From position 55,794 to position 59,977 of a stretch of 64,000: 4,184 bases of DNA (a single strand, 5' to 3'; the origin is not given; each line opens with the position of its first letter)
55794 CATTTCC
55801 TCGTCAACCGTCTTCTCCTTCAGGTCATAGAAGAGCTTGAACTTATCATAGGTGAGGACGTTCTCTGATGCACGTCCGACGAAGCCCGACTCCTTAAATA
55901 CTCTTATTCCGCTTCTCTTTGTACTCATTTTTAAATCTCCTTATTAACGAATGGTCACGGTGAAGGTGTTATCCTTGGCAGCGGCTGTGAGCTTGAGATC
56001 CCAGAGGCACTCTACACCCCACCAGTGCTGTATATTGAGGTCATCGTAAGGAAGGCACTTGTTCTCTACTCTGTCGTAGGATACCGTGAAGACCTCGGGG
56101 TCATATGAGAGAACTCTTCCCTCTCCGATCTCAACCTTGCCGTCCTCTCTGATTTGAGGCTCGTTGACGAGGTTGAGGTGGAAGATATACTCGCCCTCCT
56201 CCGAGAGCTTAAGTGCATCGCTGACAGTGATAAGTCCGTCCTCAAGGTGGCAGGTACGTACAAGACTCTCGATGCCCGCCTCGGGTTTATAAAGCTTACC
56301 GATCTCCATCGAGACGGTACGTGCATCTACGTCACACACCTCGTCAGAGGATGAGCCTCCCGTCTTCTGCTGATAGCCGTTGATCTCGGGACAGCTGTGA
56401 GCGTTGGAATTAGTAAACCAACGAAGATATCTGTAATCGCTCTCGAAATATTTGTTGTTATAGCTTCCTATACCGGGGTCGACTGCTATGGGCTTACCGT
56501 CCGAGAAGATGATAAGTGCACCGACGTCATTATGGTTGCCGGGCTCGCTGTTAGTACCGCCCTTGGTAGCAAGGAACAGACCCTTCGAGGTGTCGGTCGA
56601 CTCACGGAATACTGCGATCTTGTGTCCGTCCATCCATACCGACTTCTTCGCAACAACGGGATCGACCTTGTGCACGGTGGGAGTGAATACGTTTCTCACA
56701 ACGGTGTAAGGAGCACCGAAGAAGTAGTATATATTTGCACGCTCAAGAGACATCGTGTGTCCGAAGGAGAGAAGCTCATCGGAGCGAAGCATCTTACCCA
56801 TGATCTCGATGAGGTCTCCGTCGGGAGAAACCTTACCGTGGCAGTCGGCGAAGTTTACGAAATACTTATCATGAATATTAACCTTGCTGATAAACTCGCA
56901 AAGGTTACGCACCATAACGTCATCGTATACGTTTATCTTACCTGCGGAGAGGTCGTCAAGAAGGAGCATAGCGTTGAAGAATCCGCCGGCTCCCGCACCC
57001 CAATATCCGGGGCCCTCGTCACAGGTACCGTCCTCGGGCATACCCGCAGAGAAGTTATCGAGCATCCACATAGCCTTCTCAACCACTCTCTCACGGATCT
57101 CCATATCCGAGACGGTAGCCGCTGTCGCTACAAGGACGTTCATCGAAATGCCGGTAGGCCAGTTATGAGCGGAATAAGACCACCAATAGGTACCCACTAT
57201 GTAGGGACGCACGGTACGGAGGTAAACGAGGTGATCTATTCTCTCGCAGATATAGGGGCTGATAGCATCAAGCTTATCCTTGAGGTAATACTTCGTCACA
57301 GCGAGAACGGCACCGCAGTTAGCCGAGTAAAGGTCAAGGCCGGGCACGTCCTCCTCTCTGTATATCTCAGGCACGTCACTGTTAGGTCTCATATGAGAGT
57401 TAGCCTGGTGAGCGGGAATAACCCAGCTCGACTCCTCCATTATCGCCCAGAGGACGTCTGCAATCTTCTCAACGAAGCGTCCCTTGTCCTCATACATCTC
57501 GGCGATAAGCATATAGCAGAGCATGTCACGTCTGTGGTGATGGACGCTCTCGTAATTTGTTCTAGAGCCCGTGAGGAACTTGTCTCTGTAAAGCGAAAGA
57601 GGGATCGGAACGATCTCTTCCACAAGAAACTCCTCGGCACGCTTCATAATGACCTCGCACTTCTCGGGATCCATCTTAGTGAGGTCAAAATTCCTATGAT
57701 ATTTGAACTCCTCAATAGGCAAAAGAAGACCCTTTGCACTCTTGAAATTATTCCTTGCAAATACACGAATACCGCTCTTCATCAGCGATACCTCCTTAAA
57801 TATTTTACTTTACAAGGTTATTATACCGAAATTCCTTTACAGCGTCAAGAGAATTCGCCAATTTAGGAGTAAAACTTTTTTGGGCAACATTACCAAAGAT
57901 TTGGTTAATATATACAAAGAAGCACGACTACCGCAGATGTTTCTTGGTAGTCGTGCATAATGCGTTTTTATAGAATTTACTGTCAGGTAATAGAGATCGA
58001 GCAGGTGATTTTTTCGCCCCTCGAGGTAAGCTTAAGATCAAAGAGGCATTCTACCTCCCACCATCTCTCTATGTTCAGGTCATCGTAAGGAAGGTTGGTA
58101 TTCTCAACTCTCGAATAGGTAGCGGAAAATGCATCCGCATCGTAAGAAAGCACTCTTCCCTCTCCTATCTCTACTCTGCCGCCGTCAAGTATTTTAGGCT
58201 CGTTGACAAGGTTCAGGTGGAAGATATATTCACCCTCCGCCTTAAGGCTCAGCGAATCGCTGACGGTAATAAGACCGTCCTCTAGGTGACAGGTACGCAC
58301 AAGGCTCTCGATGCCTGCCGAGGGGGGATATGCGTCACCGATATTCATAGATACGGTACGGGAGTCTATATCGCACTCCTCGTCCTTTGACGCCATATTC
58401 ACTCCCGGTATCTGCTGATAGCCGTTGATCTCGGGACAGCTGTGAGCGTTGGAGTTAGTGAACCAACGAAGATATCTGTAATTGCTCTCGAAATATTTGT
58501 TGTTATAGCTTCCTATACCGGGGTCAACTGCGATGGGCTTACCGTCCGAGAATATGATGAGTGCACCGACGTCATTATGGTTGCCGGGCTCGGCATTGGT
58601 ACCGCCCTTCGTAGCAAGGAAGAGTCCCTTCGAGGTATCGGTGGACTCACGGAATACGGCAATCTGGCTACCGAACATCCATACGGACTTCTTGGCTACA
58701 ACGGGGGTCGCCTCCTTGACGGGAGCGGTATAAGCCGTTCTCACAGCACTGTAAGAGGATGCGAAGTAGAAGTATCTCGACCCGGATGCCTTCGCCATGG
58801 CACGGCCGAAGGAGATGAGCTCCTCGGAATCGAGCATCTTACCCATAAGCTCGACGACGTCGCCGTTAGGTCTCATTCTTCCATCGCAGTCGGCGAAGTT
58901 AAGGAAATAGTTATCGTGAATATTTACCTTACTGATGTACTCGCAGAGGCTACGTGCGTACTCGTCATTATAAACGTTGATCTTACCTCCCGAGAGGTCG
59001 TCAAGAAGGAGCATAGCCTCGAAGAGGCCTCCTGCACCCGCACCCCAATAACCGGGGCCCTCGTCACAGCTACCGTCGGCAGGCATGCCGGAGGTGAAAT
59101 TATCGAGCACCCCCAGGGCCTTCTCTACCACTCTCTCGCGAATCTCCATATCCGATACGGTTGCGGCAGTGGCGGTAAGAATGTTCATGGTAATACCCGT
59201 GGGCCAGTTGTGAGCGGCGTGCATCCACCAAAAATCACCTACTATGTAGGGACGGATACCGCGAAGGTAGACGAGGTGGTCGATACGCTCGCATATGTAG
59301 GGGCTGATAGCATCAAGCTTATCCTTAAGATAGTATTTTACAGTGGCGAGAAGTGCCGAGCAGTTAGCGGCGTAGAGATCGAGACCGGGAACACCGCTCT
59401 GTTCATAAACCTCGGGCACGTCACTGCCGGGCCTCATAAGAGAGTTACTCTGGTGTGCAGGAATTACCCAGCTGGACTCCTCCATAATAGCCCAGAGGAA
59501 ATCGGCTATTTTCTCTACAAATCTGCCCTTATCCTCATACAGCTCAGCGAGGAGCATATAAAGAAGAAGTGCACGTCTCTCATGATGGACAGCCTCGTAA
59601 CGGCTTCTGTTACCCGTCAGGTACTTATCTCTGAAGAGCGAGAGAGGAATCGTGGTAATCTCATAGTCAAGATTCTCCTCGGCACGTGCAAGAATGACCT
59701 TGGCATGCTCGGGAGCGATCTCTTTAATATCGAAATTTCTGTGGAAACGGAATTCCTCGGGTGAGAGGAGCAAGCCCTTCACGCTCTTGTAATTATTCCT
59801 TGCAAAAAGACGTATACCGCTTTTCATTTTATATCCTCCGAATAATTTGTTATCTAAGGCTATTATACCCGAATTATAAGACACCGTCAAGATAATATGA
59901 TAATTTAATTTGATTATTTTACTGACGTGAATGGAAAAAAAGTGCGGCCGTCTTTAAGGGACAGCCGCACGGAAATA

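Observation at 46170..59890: Six tandem, intact, leaderless paralogues of a ~615-aa heparinase II/III-like protein, co-oriented with a GH20-like gene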

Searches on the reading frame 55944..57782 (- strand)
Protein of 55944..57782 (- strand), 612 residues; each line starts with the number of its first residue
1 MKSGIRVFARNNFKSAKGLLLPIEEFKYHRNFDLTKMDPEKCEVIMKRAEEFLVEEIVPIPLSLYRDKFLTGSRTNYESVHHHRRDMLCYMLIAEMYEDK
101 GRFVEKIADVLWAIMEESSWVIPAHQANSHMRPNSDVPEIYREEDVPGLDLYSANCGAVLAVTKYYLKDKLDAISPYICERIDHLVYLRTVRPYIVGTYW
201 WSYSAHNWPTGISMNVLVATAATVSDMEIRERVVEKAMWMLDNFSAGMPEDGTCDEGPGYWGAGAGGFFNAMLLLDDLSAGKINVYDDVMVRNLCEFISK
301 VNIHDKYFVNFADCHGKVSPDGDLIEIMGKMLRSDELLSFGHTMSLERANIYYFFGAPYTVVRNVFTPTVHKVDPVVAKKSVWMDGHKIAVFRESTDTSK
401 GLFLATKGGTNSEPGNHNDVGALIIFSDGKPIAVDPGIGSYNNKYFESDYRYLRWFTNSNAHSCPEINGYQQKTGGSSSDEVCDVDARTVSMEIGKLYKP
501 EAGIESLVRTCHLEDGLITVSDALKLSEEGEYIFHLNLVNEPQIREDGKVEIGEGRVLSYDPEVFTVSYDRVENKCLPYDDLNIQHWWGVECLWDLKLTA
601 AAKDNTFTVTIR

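Call 5: search_protein_families(library=pfam, proteins=[window:55944-57782:-], max_evalue=0.01)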
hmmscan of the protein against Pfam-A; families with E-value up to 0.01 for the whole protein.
window:55944-57782:- (612 aa): 1 family
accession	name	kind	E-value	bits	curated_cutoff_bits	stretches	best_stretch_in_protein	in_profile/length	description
PF07940.18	Hepar_II_III_C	-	0.00018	21.6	24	1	413-472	37-90/237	Heparinase II/III-like, C-terminal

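Call 6: search_protein_families(library=ncbifam, proteins=[window:55944-57782:-], max_evalue=0.01)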
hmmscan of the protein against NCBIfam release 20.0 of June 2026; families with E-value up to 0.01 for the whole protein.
window:55944-57782:- (612 aa): 0 families

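Call 74: search_protein_families(library=padloc, proteins=[window:55944-57782:-], max_evalue=0.01)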
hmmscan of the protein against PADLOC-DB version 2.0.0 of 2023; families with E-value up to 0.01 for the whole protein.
window:55944-57782:- (612 aa): 0 families

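Call 83: search_protein_representatives(protein=window:55944-57782:-)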
Query: 612 residues. Proteins with E-value up to 0.001 (for the whole library): 3866; up to 1e-10: 2737; up to 1e-30: 1220. The best 150 are listed.
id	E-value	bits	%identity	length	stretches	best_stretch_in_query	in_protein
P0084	5.9e-168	576.3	45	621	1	3-611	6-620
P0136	3.2e-138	478.1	41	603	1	18-603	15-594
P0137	5.7e-132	457.4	39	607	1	4-604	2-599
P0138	1.0e-129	450.0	39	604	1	6-609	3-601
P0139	6.4e-128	444.0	39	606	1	7-611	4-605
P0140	3.0e-122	425.3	39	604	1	20-564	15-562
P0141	8.5e-121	420.5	37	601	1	7-609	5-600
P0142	1.2e-118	413.3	37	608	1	14-603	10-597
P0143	6.7e-117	407.6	38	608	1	37-612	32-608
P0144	3.4e-116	405.3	39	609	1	14-611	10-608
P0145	1.1e-114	400.4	36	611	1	6-608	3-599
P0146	4.7e-113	394.9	38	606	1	13-603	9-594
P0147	5.8e-105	368.2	36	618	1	6-605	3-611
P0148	7.9e-103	361.2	35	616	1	15-569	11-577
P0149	9.1e-103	360.9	34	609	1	6-600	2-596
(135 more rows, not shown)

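Call 91: predict_structure(alignment_id=A3)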
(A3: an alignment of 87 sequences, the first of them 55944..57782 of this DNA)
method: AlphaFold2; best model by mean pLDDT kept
length: 612 residues; sequences in the alignment: 87
mean_pLDDT: 95.6   pTM: 0.93
mean pLDDT of the five models: 95.6, 95.4, 95.4, 95.2, 95.0
residues with pLDDT >= 90: 567; 70-90: 45; 50-70: 0; < 50: 0
segments of 3 or more residues with pLDDT < 50: none
pLDDT, mean of each block of 10 residues (from residue 1): 95 96 96 94 98 97 94 92 98 98 98 95 92 88 88 97 98 98 98 95 93 98 98 98 97 90 95 98 97 97 95 90 96 96 94 96 96 91 96 95 97 88 98 94 90 94 97 95 98 97 98 98 98 98 97 98 98 94 95 98 98 98
secondary structure, 60 per line:
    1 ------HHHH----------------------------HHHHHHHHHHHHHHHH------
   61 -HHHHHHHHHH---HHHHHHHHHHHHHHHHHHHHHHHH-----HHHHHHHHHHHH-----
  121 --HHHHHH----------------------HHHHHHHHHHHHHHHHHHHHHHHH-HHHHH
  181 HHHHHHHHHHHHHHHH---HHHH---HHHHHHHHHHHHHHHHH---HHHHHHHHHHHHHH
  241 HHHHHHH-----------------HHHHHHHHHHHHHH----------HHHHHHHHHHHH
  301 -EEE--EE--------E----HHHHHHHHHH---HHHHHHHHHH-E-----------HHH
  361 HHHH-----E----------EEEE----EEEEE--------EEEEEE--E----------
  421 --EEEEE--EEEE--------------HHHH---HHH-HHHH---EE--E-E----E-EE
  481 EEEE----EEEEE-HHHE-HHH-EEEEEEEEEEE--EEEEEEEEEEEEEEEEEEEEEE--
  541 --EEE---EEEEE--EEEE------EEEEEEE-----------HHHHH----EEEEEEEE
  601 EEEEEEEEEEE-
elements in order: H7-10 H39-54 H62-71 H75-98 H104-115 H123-128 H151-174 H176-196 H200-203 H207-223 H227-247 H265-278 H289-300 E302-304 H322-331 H335-344 H358-364 E381-384 E389-393 E402-407 E423-427 E430-433 H448-451 H459-462 E479-484 E489-493 E504-514 E517-538 E543-545 E549-553 E556-559 E566-572 H584-588 E593-611

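Call 93: fold_search(model_id=the predicted structure, library=pdb)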
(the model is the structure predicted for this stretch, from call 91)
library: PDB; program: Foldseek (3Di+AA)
matches with E <= 10: 699; with E <= 0.001: 64
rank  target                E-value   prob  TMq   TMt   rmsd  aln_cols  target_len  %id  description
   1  8r73                  1.6e-43  1.00  0.85  0.84   3.9       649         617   24  Polysaccharide lyase BcPL33HA (BcellWH2_04512) Apo form (released 2024-12-04)
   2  8r71_A                8.6e-43  1.00  0.84  0.83   3.9       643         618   24  Polysaccharide lyase BtPL33HA (BT4410) Y291A with HAdp4 collected at 1.22 A (released 2024-12-04)
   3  8r70_A                9.5e-43  1.00  0.81  0.81   4.3       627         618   24  Polysaccharide lyase BtPL33HA (BT4410) Y291A with HA dp4 (released 2024-12-04)
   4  8r75_B                1.6e-42  1.00  0.83  0.83   3.6       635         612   24  Polysaccharide lyase BtPL33HA (BT4410) Apo form 1 (released 2024-12-04)
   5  8r72_B                2.1e-42  1.00  0.82  0.83   3.7       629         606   23  Polysaccharide lyase BtPL33HA (BT4410) Y291A with HA dp4 collected at 1.33 A (released 2024-12-04)
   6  8r6z_B                2.4e-42  1.00  0.81  0.81   4.2       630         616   23  Polysaccharide lyase BtPL33HA (BT4410) Apo form 2 (released 2024-12-04)
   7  8r72_A                7.6e-42  1.00  0.81  0.81   4.1       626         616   24  Polysaccharide lyase BtPL33HA (BT4410) Y291A with HA dp4 collected at 1.33 A (released 2024-12-04)
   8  8r70_B                2.2e-41  1.00  0.83  0.83   3.9       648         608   22  Polysaccharide lyase BtPL33HA (BT4410) Y291A with HA dp4 (released 2024-12-04)
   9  8r6z_A                2.6e-41  1.00  0.84  0.85   3.5       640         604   23  Polysaccharide lyase BtPL33HA (BT4410) Apo form 2 (released 2024-12-04)
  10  8r71_B                3.9e-41  1.00  0.84  0.85   3.7       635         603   23  Polysaccharide lyase BtPL33HA (BT4410) Y291A with HAdp4 collected at 1.22 A (released 2024-12-04)
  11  8khv                  1.6e-23  1.00  0.70  0.74   4.6       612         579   15  The crystal structure of glycosaminoglycan lyase GAGase II (released 2024-09-04)
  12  9o3q                  1.9e-23  1.00  0.66  0.69   5.5       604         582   16  Apo-structure of a chondroitinase (released 2025-06-11)
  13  8khw                  2.7e-22  1.00  0.72  0.75   4.9       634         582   16  The crystal structure of glycosaminoglycan lyase GAGase VII (released 2024-09-04)
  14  3a0o_B                7.7e-21  1.00  0.66  0.54   5.9       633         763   15  Crystal structure of alginate lyase from Agrobacterium tumefaciens C58 (released 2010-03-31)
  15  3afl_A                2.0e-20  1.00  0.67  0.55   5.8       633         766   15  Crystal structure of exotype alginate lyase Atu3025 H531A complexed with alginate trisaccharide (released 2010-04-28)
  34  6hzn_A                4.8e-14  1.00  0.62  0.52   8.4       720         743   11  Crystal structure of human dermatan sulfate epimerase 1 (released 2020-01-22)
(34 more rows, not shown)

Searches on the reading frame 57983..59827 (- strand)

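Call 5: search_protein_families(library=pfam, proteins=[window:57983-59827:-], max_evalue=0.01)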
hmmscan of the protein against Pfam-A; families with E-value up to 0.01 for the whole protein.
window:57983-59827:- (614 aa): 1 family
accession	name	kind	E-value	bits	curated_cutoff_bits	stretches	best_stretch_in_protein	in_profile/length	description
PF07940.18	Hepar_II_III_C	-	2.8e-05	24.2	24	1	408-540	32-165/237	Heparinase II/III-like, C-terminal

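Call 6: search_protein_families(library=ncbifam, proteins=[window:57983-59827:-], max_evalue=0.01)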
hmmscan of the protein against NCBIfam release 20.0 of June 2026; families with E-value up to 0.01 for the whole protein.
window:57983-59827:- (614 aa): 0 families
